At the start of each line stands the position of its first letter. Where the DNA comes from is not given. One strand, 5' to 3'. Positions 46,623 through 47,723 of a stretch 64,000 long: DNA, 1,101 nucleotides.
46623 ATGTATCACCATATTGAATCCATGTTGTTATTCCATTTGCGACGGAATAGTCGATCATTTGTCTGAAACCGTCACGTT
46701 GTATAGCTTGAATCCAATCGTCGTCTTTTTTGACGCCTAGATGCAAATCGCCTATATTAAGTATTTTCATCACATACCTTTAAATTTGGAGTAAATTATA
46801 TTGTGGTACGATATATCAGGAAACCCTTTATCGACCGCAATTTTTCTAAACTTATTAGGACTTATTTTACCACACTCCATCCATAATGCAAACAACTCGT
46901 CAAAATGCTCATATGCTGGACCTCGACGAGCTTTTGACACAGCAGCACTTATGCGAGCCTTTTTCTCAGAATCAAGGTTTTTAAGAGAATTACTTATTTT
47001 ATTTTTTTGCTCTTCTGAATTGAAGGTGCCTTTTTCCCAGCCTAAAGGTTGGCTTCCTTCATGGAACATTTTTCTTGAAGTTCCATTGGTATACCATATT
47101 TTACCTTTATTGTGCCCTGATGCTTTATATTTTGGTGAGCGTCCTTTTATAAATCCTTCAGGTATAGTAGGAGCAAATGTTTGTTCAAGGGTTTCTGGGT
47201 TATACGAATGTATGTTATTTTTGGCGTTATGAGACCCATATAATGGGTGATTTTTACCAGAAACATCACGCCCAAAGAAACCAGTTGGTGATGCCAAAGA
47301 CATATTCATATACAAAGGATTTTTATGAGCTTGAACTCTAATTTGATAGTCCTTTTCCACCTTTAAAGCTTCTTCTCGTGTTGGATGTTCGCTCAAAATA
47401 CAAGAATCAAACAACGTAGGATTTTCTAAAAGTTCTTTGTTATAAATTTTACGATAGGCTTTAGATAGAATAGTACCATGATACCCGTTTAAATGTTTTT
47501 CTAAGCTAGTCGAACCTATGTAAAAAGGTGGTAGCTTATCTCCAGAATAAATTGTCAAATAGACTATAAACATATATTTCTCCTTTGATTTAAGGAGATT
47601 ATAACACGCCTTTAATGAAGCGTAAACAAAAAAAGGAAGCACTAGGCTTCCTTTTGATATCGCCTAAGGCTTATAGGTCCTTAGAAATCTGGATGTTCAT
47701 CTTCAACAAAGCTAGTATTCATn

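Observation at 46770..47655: Free-standing GIY-YIG endonuclease with its own terminator-promoter cassette between genes 47 and 55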

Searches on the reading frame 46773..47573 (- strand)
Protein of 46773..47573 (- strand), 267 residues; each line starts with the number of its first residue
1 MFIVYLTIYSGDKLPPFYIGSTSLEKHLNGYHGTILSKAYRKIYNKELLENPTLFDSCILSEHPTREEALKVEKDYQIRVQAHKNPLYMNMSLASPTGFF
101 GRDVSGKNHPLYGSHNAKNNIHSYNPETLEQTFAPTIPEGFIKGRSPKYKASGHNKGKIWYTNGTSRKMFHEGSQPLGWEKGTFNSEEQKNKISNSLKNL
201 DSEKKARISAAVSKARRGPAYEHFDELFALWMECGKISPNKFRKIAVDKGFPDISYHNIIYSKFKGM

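Call 4: search_protein_families(library=pfam, proteins=[window:46773-47573:-], max_evalue=1)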
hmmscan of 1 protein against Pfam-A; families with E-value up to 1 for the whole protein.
window:46773-47573:- (267 aa): 3 families
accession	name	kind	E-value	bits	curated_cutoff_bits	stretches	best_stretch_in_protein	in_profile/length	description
PF01541.30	GIY-YIG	-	0.0042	17.8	22.6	1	3-80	3-72/78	GIY-YIG catalytic domain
PF07460.16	NUMOD3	-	0.013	15.8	20.4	0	185-198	4-17/37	NUMOD3 motif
PF03288.22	Pox_D5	-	0.067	14.1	21.4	1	109-151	28-71/86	Poxvirus D5 protein-like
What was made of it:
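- On GIY-YIG nuclease superfamily: 17.8 bits against 22.6 for this protein (call 4).
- Pfam GIY-YIG scores only 17.8 bits against a gathering score of 22.6 (call 4). The Pfam score is below threshold (call 4).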

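Call 10: search_dna_similar(query=window:46773-47573:-, collection=phages, mode=protein, max_rows=60, rows=spread)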
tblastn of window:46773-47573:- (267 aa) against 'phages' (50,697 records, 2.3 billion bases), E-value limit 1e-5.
Records with a match: 205; places in all: 247; records where one place covers at least 80% of the query: 62.
Best place of each record, by identity: >=99% 4; 60-80% 82; <60% 119.
By first word of the organism name: Escherichia 85; Klebsiella 21; Shigella 16; Rhizobium 14; Enterobacteria 8; Enterobacter 8; Salmonella 7; Aeromonas 6; Acinetobacter 6; Citrobacter 5; and 14 more.
By host as written in the record: Escherichia coli 38; - 22; Shigella sp. 9; Klebsiella pneumoniae 6; Aeromonas hydrophila BIOTECH 10089 5; Escherichia coli K-12 4; Rhizobium leguminosarum 4; Escherichia sp. 3; and 81 more.
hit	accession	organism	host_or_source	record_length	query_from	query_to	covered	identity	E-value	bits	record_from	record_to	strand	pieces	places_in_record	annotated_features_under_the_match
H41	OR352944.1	Escherichia phage AV114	Escherichia coli ESBL056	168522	1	267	100%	100.0%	3e-180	555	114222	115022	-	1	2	hypothetical protein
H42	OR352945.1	Escherichia phage AV115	Escherichia coli ESBL197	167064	1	267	100%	99.3%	5e-179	551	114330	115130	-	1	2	hypothetical protein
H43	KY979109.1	Salmonella phage SHP1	Salmonella enterica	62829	2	265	99%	56.8%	2e-92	303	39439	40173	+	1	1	hypothetical protein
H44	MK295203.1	Escherichia phage vB_EcoM_005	Escherichia coli O157: H7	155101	2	196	73%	63.6%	3e-81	271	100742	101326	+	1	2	hypothetical protein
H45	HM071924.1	Escherichia phage IME08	Escherichia coli strain 8099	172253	2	202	75%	60.6%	2e-78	263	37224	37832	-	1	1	gp47: gp47 recombination endonuclease subunit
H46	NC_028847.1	Escherichia phage QL01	duck feces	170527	2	202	75%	60.6%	3e-78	263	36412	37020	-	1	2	HNH endonuclease | hypothetical protein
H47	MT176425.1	Citrobacter phage PhiZZ23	Citrobacter rodentium DBS100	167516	2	182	68%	65.7%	4e-71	242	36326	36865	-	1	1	hypothetical protein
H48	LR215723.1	Yersinia phage fPS-90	-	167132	2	182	68%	65.7%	5e-71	242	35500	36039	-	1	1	g059c: hypothetical protein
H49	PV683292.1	Klebsiella phage HMGUkp2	Klebsiella sp.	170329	1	182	68%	64.8%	3e-72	245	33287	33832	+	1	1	HNH endonuclease | SbcD-like subunit of palindrome specific endonuclease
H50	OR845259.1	Escherichia phage ECO95 1-6-1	Escherichia coli O157:H7 ATCC 43895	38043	2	182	68%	65.2%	3e-70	239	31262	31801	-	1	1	record has no annotation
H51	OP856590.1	Escherichia phage Ec_MI-02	pigeon feces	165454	2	182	68%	65.2%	3e-70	239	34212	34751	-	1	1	hypothetical protein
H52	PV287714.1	Escherichia phage HMD-9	Escherichia coli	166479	2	182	68%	65.2%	3e-70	239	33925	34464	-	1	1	HNH endonuclease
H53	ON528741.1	Shigella phage ESh31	Shigella sp.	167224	2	182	68%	65.2%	3e-70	239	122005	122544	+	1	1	hypothetical protein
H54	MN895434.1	Escherichia phage teqhad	Escherichia coli MG1655 K-12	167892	2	182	68%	65.2%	3e-70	239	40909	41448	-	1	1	hypothetical protein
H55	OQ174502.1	Escherichia phage REP3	Escherichia coli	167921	2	182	68%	65.2%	3e-70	239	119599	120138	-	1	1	HNH endonuclease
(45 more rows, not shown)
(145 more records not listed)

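Call 11: search_protein_families(library=phrogs, proteins=[window:46773-47573:-], max_evalue=0.01)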
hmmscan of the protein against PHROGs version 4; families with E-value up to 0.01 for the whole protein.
window:46773-47573:- (267 aa): 3 families
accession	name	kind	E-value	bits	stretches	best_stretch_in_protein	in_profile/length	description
phrog_10820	-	DNA, RNA and nucleotide metabolism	2.5e-75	254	1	1-190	24-213/214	HNH endonuclease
phrog_314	-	DNA, RNA and nucleotide metabolism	1.5e-15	58.1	1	1-240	178-368/574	homing endonuclease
phrog_7504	-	DNA, RNA and nucleotide metabolism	0.00068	20.1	1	66-117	72-120/210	homing endonuclease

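Call 12: search_protein_families(library=ncbifam, proteins=[window:46773-47573:-], max_evalue=1)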
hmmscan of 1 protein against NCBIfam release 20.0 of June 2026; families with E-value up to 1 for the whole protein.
window:46773-47573:- (267 aa): 0 families
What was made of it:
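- Tried and rejected: NCBIfam gave no hit (call 12).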

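Call 20: get_annotated_region(hit=H54, flank=2500)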
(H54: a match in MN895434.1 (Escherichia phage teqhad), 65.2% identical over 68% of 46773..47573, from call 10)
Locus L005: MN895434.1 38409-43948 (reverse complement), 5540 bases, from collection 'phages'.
description: Escherichia phage teqhad, complete genome.
organism: Escherichia phage teqhad (NCBI taxid 2697537)
taxonomy: Viruses; Duplodnaviria; Heunggongvirae; Uroviricota; Caudoviricetes; Straboviridae; Tevenvirinae; Tequatrovirus; Tequatrovirus teqhad
host: Escherichia coli MG1655 K-12; source: wastewater; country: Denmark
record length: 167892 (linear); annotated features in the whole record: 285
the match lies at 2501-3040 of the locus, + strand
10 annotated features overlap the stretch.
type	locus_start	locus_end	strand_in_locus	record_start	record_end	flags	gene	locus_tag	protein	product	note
CDS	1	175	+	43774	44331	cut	-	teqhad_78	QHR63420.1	sigma factor for late transcription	PVOGs: VOG5335; sigma factor for late transcription [Enterobacteria phage RB68]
CDS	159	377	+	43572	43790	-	-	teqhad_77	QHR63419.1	hypothetical protein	PVOGs: VOG1684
CDS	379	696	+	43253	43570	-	-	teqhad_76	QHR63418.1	hypothetical protein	PVOGs: VOG4703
CDS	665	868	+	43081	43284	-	-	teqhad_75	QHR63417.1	hypothetical protein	PVOGs: VOG0414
CDS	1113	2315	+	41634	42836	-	-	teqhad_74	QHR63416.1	alpha glucosyltransferase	PVOGs: VOG0412; alpha glucosyltransferase [Shigella phage Sf24]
CDS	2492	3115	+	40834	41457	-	-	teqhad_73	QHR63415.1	hypothetical protein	-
CDS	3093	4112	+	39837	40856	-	-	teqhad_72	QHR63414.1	calcineurin-like phosphoesterase superfamily domain protein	PVOGs: VOG4575; Calcineurin-like phosphoesterase superfamily domain protein [Escherichia phage slur07]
CDS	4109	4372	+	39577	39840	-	-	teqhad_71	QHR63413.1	hypothetical protein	PVOGs: VOG0411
CDS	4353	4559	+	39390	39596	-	-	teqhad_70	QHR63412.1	hypothetical protein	-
CDS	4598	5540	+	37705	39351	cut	-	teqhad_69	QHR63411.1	putative recombination endonuclease subunit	putative recombination endonuclease subunit [Shigella phage Shfl2] [Escherichia phage slur02]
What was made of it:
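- Many truncated relatives exist (calls 10, 20).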

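Call 21: get_annotated_region(hit=H45, flank=2500)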
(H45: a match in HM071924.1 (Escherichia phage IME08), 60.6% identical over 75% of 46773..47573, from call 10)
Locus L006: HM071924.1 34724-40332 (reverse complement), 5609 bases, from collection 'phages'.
description: Enterobacteria phage IME08, complete sequence.
organism: Escherichia phage IME08 (NCBI taxid 698728)
taxonomy: Viruses; Duplodnaviria; Heunggongvirae; Uroviricota; Caudoviricetes; Straboviridae; Tevenvirinae; Dhakavirus; Dhakavirus ime08
host: Escherichia coli strain 8099; source: soil; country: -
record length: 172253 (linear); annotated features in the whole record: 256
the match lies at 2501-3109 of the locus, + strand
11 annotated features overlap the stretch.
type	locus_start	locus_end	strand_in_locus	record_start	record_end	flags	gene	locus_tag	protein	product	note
CDS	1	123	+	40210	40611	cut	55.2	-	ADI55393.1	hypothetical protein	similar to bacteriophage T4 gp55.2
CDS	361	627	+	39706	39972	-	55.1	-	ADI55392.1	hypothetical protein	similar to bacteriophage T4 gp55.1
CDS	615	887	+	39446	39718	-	-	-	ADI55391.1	hypothetical protein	orf62; similar to bacteriophage RB69 orf072c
CDS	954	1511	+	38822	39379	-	55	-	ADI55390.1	gp55 sigma factor for T4 late transcription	similar to bacteriophage T4 gp55 sigma factor for T4 late transcription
CDS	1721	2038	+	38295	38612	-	a-gt.4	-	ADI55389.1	hypothetical protein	similar to bacteriophage T4 a-gt.4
CDS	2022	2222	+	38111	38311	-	a-gt.3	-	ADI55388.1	hypothetical protein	similar to bacteriophage T4 a-gt.3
CDS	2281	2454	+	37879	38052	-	a-gt.2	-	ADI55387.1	hypothetical protein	similar to bacteriophage T4 a-gt.2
CDS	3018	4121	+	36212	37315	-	gp47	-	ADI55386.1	gp47 recombination endonuclease subunit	-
CDS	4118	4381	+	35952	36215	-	46.2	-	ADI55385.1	hypothetical protein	similar to bacteriophage T4 gp46.2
CDS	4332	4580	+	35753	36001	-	46.1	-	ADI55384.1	hypothetical protein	similar to bacteriophage RB69 gp46.1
CDS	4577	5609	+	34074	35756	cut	46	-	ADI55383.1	gp46 recombination endonuclease subunit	similar to bacteriophage T4 gp46 recombination endonuclease subunit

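Call 22: get_annotated_region(hit=H43, flank=2500)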
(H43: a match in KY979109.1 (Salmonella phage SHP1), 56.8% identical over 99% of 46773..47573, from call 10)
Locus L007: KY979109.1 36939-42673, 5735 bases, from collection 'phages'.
description: Salmonella phage SHP1, complete genome.
organism: Salmonella phage SHP1 (NCBI taxid 2015808)
taxonomy: Viruses; Duplodnaviria; Heunggongvirae; Uroviricota; Caudoviricetes; Straboviridae; Tevenvirinae; Dhakavirus
host: Salmonella enterica; source: -; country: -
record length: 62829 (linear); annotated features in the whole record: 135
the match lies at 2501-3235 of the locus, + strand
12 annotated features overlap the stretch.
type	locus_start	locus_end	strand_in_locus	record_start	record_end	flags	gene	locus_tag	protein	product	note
CDS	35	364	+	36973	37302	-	-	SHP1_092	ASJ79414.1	hypothetical protein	-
CDS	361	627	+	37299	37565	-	-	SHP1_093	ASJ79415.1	recombination endonuclease VII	-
CDS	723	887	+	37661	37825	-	-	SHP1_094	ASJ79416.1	hypothetical protein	-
CDS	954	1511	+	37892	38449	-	-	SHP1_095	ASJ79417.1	hypothetical protein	-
CDS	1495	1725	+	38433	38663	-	-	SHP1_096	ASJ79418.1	hypothetical protein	-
CDS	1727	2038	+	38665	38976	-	-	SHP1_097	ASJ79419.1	hypothetical protein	-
CDS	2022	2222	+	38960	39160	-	-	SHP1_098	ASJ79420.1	hypothetical protein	-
CDS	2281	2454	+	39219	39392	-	-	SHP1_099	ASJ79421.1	hypothetical protein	-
CDS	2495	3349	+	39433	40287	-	-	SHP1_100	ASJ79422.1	hypothetical protein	-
CDS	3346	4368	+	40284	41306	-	-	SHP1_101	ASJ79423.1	hypothetical protein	-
CDS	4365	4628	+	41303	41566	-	-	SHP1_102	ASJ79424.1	hypothetical protein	-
CDS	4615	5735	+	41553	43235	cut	-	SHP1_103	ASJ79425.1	hypothetical protein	-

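Call 23: get_annotated_region(hit=H49, flank=2500)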
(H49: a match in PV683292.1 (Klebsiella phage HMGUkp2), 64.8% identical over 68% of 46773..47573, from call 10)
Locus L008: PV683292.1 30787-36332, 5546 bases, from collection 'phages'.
description: Klebsiella phage HMGUkp2, complete genome.
organism: Klebsiella phage HMGUkp2 (NCBI taxid 3434165)
taxonomy: Viruses; Duplodnaviria; Heunggongvirae; Uroviricota; Caudoviricetes; Pantevenvirales; Straboviridae
host: Klebsiella sp.; source: -; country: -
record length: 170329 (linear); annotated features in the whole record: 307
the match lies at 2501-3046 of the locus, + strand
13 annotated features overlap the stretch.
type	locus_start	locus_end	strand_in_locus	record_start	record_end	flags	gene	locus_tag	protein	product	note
CDS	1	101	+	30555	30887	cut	-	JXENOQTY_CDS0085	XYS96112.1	hypothetical protein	-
CDS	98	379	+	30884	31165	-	-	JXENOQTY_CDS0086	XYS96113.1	hypothetical protein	-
CDS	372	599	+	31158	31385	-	-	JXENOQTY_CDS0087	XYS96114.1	hypothetical protein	-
CDS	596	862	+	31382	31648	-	-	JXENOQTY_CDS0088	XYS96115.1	hypothetical protein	-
CDS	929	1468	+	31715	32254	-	-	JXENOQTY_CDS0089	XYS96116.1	RNA polymerase sigma factor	-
CDS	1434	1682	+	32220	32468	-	-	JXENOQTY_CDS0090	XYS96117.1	hypothetical protein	-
CDS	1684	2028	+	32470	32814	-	-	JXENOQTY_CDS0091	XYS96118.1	hypothetical protein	-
CDS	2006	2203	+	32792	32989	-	-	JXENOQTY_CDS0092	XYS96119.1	hypothetical protein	-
CDS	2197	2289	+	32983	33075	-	-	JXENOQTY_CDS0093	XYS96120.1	hypothetical protein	-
CDS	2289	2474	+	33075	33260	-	-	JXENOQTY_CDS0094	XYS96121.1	head maturation protease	-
CDS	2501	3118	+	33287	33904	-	-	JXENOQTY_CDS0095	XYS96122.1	HNH endonuclease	-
CDS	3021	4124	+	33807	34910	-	-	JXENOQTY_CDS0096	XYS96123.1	SbcD-like subunit of palindrome specific endonuclease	-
CDS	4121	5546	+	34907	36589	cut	-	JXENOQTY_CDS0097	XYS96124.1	SbcC-like subunit of palindrome specific endonuclease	-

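Call 24: find_homologous_proteins(query=window:46773-47573:-, max_evalue=0.001)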
Query window:46773-47573:- (267 aa): 123 proteins with E <= 0.001 among 690 candidates; the best 120 are listed.
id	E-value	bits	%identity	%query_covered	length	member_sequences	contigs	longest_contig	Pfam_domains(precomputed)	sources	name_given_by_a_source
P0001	2.1e-180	616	100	100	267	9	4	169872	-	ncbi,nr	ncbi:hypothetical protein [Escherichia phage AV109]|nr:hypothetical protein [Escherichia phage AV109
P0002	9.1e-112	391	63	99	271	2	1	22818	-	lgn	-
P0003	2.8e-107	376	63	99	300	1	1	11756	-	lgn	-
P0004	1.2e-98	348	62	99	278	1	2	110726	-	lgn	-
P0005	1.2e-89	318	56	99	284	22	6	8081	-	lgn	-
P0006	1.4e-88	315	55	100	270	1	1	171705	-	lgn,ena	-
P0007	1.6e-80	288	54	99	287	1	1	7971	-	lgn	-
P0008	4.9e-75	270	52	99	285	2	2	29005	-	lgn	-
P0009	1.5e-74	269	65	68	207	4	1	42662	-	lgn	-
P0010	2.4e-74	268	63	68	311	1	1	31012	-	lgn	-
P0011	1.6e-72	262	64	68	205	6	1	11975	-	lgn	-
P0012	1.6e-71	259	65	68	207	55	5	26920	-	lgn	-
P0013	2.8e-70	255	62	68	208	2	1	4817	-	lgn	-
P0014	7.9e-70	253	59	73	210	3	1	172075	-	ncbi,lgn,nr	ncbi:homing endonuclease [Serratia phage vB_SspM_LC53]|nr:homing endonuclease [Serratia phage vB_Ssp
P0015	2.5e-69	252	64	68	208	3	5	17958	-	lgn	-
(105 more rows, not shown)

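Call 25: search_solved_structures(query=window:46773-47573:-, max_evalue=10, show_alignments=3)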
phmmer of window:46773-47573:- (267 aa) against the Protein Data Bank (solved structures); distinct sequences matched with E-value up to 10: 1.
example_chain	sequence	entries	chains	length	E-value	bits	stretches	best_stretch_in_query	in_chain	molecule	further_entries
6z01_A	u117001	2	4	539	0.012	18.2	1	166-216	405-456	DNA topoisomerase I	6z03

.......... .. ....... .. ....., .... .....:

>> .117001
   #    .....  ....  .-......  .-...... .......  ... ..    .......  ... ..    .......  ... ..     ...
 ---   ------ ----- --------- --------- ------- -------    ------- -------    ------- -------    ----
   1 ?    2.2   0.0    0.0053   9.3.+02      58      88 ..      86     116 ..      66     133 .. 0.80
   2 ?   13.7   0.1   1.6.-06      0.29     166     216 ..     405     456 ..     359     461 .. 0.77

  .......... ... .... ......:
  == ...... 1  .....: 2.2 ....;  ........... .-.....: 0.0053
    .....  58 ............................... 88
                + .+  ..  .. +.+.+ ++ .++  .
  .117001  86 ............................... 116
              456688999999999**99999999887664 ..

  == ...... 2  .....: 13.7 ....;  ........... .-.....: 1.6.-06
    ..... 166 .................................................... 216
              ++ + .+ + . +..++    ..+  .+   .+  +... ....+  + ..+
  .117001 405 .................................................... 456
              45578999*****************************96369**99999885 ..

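Call 28: search_solved_structures(query=A1, max_evalue=10, show_alignments=3)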
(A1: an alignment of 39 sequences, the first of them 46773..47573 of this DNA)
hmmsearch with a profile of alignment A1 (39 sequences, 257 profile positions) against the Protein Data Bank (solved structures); distinct sequences matched with E-value up to 10: 0.
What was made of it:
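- Sequence searches of the PDB find nothing relevant (calls 25, 28).
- Tried and rejected: Sequence searches of the PDB, with the single protein and with the family profile, found no GIY-YIG chain (calls 25, 28).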

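Call 29: search_protein_families(library=pfam, alignment_id=A1, max_evalue=0.01)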
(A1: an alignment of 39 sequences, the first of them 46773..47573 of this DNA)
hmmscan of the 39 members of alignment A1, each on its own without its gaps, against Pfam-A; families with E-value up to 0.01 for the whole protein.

A. member 1, window:46773-47573:- (267 aa): 1 family
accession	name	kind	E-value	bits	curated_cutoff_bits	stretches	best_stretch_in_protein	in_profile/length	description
PF01541.30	GIY-YIG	-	0.0042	17.8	22.6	0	3-80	3-72/78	GIY-YIG catalytic domain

B. families by the number of members that match (of 39 scanned): 5 families
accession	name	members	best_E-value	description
PF07460.16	NUMOD3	23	7.3e-30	NUMOD3 motif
PF01541.30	GIY-YIG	10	2.2e-05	GIY-YIG catalytic domain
PF08177.16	SspN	1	0.0017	Small acid-soluble spore protein N family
PF07426.16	Dynactin_p22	1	0.0038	Dynactin subunit p22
PF19835.5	SegE_GIY-YIG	1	0.0096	Putative endonuclease segE, GIY-YIG domain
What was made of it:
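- On GIY-YIG nuclease superfamily: 10 of 39 family members match at E 0.01 or better, best 2.2e-5 (call 29).
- On HNH endonucleases (the label attached by PHROG 10820 and several GenBank records): There is no Pfam HNH match (calls 4, 29).
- Closest known: Paralogue upstream of gene 39 in the same window. Different: It has two clear NUMOD3 repeats in the linker (calls 24, 29).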
